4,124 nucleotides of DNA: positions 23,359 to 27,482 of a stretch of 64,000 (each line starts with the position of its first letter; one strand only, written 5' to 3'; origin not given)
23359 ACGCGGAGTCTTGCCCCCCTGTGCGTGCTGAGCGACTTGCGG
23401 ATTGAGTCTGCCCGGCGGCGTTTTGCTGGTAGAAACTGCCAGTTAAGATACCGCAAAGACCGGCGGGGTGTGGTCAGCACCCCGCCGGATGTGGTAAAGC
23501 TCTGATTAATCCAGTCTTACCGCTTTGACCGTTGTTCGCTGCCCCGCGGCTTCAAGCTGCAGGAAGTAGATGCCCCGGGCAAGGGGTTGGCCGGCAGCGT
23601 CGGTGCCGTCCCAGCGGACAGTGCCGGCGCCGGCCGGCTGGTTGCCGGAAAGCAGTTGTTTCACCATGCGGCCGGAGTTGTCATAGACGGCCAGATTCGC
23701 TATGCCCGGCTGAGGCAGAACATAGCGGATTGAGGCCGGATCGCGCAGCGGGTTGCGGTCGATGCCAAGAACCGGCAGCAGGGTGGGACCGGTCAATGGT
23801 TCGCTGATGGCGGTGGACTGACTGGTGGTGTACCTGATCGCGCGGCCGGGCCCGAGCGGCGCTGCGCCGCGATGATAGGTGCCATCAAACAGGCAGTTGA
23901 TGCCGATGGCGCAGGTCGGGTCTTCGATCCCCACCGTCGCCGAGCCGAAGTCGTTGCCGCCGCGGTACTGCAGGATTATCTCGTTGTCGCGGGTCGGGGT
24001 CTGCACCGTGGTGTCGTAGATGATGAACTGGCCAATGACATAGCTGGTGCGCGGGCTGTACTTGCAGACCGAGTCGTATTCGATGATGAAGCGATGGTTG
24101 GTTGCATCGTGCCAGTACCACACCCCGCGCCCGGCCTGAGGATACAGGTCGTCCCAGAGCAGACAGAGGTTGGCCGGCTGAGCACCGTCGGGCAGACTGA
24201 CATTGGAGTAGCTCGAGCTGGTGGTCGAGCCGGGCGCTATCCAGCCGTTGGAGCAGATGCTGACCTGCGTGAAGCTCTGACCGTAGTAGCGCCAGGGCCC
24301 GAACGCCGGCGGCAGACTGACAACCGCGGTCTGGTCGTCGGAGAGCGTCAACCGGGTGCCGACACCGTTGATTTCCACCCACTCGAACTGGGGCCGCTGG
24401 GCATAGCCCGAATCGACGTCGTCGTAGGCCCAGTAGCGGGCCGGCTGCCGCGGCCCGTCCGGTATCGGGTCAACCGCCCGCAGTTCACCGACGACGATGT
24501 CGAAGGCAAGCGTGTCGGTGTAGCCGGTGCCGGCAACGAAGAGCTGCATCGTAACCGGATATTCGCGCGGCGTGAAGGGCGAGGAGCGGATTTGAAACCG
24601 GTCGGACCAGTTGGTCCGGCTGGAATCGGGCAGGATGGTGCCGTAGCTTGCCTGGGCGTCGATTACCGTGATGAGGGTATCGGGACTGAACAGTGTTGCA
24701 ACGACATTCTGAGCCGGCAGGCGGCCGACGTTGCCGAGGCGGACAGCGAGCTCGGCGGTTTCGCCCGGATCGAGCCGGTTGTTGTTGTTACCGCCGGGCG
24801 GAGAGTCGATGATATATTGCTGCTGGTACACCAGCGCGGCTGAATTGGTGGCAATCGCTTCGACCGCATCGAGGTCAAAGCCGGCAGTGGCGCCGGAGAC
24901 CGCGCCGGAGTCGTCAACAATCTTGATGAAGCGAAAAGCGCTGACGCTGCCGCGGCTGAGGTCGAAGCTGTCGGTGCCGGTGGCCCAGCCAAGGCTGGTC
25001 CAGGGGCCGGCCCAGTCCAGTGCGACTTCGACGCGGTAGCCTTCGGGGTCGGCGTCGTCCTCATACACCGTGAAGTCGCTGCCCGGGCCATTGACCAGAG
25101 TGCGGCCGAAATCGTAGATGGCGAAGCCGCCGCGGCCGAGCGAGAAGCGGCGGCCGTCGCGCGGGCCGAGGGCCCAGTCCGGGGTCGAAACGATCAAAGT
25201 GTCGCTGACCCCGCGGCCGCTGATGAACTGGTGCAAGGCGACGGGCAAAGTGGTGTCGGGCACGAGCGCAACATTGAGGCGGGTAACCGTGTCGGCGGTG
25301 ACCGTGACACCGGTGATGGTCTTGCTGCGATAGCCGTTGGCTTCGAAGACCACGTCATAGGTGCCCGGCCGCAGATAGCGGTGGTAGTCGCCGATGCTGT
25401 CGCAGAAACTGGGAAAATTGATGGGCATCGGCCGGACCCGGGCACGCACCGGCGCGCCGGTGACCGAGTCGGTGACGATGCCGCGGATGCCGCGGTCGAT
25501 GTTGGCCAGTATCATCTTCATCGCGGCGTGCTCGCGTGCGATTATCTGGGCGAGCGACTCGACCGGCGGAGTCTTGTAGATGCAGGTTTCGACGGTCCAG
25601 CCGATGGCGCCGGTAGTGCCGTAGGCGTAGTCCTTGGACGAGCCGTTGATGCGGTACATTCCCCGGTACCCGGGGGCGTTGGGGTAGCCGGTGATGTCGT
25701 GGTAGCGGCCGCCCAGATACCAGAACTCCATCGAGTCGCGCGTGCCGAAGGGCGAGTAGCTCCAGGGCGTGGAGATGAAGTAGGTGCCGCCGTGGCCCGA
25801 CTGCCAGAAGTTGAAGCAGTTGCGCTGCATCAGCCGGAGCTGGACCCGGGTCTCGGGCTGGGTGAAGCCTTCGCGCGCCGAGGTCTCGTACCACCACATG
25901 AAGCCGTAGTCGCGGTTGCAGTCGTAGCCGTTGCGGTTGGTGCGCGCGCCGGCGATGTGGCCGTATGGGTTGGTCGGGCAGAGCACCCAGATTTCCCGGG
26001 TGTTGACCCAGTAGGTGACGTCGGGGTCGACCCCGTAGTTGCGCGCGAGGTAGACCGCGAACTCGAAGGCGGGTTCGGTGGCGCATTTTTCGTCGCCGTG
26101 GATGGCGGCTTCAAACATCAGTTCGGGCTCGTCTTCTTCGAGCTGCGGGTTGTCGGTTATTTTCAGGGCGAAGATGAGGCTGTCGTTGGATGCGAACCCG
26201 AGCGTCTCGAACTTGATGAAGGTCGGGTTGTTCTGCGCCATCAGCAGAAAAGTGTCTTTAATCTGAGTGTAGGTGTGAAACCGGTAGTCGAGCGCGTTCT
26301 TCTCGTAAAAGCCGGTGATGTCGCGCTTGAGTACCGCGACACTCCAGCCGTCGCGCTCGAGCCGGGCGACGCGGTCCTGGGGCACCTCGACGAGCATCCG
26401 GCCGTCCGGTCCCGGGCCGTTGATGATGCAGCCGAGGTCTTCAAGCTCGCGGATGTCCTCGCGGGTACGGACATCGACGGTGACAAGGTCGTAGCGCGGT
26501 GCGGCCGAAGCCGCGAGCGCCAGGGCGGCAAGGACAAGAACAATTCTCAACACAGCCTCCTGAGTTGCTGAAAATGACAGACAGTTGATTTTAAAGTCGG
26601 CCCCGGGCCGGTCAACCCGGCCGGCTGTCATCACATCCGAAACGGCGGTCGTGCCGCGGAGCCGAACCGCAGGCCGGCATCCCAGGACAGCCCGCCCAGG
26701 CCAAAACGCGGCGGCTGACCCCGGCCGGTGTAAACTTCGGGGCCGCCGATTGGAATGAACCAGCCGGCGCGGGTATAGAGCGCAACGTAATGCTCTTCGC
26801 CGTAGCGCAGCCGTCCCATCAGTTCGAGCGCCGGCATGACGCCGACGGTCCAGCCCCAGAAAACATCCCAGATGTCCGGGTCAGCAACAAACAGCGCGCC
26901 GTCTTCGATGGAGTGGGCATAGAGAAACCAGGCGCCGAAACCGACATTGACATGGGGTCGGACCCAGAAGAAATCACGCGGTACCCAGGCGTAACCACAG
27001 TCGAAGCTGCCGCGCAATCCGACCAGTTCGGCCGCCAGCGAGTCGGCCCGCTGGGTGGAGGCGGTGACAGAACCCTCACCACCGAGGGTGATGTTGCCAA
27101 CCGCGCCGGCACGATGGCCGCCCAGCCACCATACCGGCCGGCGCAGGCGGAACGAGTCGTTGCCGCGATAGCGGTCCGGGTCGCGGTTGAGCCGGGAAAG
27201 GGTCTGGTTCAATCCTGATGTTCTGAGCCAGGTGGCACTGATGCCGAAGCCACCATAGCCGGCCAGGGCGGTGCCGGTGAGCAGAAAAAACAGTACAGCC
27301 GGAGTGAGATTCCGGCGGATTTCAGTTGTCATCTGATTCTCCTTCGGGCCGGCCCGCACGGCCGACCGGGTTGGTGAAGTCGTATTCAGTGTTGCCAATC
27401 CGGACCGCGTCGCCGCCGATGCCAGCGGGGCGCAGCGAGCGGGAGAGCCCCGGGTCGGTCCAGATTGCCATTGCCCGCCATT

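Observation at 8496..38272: A secretome island of six large hydrolases, all with signal peptides, carrying two distinct flavours of C-terminal sorting tail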

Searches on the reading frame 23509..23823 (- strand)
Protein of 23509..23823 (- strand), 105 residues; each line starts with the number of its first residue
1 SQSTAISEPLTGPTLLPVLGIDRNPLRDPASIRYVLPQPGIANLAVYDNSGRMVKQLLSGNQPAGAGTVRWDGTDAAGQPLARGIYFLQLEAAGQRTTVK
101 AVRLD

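Call 7: search_protein_families(library=ncbifam, proteins=[window:23509-23823:-], max_evalue=10)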
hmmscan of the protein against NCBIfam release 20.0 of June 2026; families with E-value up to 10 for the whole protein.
seq(105 aa): 10 families
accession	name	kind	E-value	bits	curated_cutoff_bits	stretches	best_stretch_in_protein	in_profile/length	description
NF005176.1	PRK06655.1-1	equivalog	4.3e-10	39.9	230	1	43-99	100-158/197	flagellar hook assembly protein FlgD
NF009453.0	PRK12813.1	equivalog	2e-07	30.8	264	1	42-98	126-179/223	flagellar basal body rod modification protein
TIGR04183.1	Por_Secre_tail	domain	2.2e-07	30.7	23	1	30-100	9-68/72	T9SS type A sorting domain-containing protein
NF009277.0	PRK12634.1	equivalog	4.4e-07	30.2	333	1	38-97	120-182/221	flagellar basal body rod modification protein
NF009276.0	PRK12633.1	equivalog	4.4e-06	26.6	383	1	44-94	133-183/234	flagellar basal body rod modification protein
NF052228.1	T9SS_PorZ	equivalog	0.00012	20.7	260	1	43-100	698-751/757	type IX secretion system anionic LPS delivery protein PorZ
NF033707.1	T9SS_sortase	equivalog_domain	0.00026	18.7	420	1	43-98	1026-1083/1095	type IX secretion system sortase PorU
NF052323.1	T9SSA_dep_M6i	equivalog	0.0036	15.3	600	1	24-96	963-1030/1043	T9SS-dependent M6-like inactivated metalloprotease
NF053608.1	Lsa66_OmpA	equivalog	0.013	14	700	1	48-93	185-229/581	fibronectin-binding adhesin Lsa66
NF009452.0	PRK12812.1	equivalog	0.014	14.7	258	1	43-90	155-204/289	flagellar basal body rod modification protein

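Call 8: search_protein_families(library=pfam, proteins=[window:23509-23823:-], max_evalue=10)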
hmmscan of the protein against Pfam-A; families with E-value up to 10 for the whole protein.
seq(105 aa): 4 families
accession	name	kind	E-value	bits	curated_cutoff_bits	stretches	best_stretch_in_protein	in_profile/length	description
PF13860.13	FlgD_ig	-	5.6e-13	49.1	27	1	29-93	11-76/79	FlgD Ig-like domain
PF18962.6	Por_Secre_tail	-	0.0027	18.4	27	1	24-101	4-73/75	Secretion system C-terminal sorting domain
PF13585.12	CHU_C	-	0.0033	17.9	27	1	42-97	29-78/86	CHU_C Type IX secretion signal domain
PF10029.15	DUF2271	-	0.0036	17.5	27.3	1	61-100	71-110/136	Predicted periplasmic protein (DUF2271)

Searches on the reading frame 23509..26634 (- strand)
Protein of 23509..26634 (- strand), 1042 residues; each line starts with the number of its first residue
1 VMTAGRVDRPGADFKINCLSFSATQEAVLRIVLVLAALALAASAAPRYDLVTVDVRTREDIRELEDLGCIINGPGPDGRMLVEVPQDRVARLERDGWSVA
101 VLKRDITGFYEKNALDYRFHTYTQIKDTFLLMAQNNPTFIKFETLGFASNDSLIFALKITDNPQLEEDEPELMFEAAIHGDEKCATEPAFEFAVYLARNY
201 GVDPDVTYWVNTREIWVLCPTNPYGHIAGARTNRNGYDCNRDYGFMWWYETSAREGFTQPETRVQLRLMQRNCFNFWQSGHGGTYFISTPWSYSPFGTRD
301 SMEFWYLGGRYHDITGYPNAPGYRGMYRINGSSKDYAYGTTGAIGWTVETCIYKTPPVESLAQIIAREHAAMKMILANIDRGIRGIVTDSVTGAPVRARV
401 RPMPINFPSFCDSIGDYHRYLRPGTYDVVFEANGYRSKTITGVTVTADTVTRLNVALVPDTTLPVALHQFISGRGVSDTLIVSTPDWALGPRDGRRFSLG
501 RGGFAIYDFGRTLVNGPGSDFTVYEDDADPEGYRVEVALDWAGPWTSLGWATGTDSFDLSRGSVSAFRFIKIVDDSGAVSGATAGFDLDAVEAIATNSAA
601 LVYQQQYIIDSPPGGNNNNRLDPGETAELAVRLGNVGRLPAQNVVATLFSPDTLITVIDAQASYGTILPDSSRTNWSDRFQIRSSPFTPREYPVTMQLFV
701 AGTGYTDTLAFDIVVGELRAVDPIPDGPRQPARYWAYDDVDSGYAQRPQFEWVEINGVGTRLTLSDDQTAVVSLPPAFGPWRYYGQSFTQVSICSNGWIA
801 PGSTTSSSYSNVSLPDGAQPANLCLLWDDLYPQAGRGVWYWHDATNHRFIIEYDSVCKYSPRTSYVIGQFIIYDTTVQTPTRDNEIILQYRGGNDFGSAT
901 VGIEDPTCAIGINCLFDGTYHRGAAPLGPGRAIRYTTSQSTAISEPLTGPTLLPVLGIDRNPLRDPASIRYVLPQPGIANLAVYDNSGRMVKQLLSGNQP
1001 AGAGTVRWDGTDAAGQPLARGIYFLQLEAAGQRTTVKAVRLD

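Call 4: search_protein_families(library=pfam, proteins=[window:23509-26634:-], max_evalue=1)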
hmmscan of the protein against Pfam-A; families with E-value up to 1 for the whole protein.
window:23509-26634:- (1042 aa): 8 families
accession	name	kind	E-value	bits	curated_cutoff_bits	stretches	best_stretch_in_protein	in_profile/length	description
PF00246.29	Peptidase_M14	-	2.1e-23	83.8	21.6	1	132-359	8-274/286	Zinc carboxypeptidase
PF13860.13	FlgD_ig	-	1.9e-11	44.2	27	1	966-1030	11-76/79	FlgD Ig-like domain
PF13620.12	CarboxypepD_reg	-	3e-11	44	32.3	1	383-457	2-81/82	Carboxypeptidase regulatory-like domain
PF08308.17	PEGA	-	0.019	15.3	20.8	1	421-459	32-69/71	PEGA domain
PF10029.15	DUF2271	-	0.022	14.9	27.3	1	999-1035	72-108/136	Predicted periplasmic protein (DUF2271)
PF13715.12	CarbopepD_reg_2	-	0.031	14.7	32.2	1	383-461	1-80/88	CarboxypepD_reg-like domain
PF20608.4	Phage_tube_C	-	0.064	14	24.1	1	421-446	55-79/82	Phage tail tube protein C-terminal domain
PF13585.12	CHU_C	-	0.1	13.2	27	1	979-1033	29-77/86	CHU_C Type IX secretion signal domain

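Call 5: search_protein_families(library=ncbifam, proteins=[window:23509-26634:-], max_evalue=1)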
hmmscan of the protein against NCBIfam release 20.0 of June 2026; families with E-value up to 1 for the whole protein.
window:23509-26634:- (1042 aa): 10 families
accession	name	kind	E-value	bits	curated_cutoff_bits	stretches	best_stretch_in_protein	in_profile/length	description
NF005176.1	PRK06655.1-1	equivalog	1.2e-08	35.1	230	1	980-1035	100-157/197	flagellar hook assembly protein FlgD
NF009453.0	PRK12813.1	equivalog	5.4e-06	26.1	264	1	979-1034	126-178/223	flagellar basal body rod modification protein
TIGR04183.1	Por_Secre_tail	domain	1e-05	25.4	23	1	967-1037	9-68/72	T9SS type A sorting domain-containing protein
NF009277.0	PRK12634.1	equivalog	1.6e-05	25.1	333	1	976-1034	121-182/221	flagellar basal body rod modification protein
NF009276.0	PRK12633.1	equivalog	2.4e-05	24.1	383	1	981-1031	133-183/234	flagellar basal body rod modification protein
NF052345.1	S_layer_anammox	exception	0.00019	18.9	1400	1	382-462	1314-1396/1596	Kustd1514 family S-layer glycoprotein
NF052228.1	T9SS_PorZ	equivalog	0.0042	15.6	260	1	980-1037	698-751/757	type IX secretion system anionic LPS delivery protein PorZ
NF033707.1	T9SS_sortase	equivalog_domain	0.011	13.4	420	1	980-1034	1026-1082/1095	type IX secretion system sortase PorU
NF052223.1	ActylOrnDeactShew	equivalog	0.092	11.9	400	1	155-245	49-130/269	N-acetyl-ornithine deacetylase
NF052323.1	T9SSA_dep_M6i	equivalog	0.22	9.4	600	1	961-1032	963-1029/1043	T9SS-dependent M6-like inactivated metalloprotease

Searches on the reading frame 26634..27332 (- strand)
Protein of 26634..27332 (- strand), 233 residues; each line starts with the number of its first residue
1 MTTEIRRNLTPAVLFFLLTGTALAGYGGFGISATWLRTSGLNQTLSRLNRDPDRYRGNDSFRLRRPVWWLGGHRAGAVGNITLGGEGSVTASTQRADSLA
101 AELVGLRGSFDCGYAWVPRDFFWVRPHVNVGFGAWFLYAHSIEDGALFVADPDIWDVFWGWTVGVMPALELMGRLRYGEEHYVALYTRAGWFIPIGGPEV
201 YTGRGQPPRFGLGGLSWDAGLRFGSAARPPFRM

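Call 57: search_solved_structures(query=window:26634-27332:-, max_evalue=10)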
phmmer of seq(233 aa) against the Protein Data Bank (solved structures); distinct sequences matched with E-value up to 10: 0.
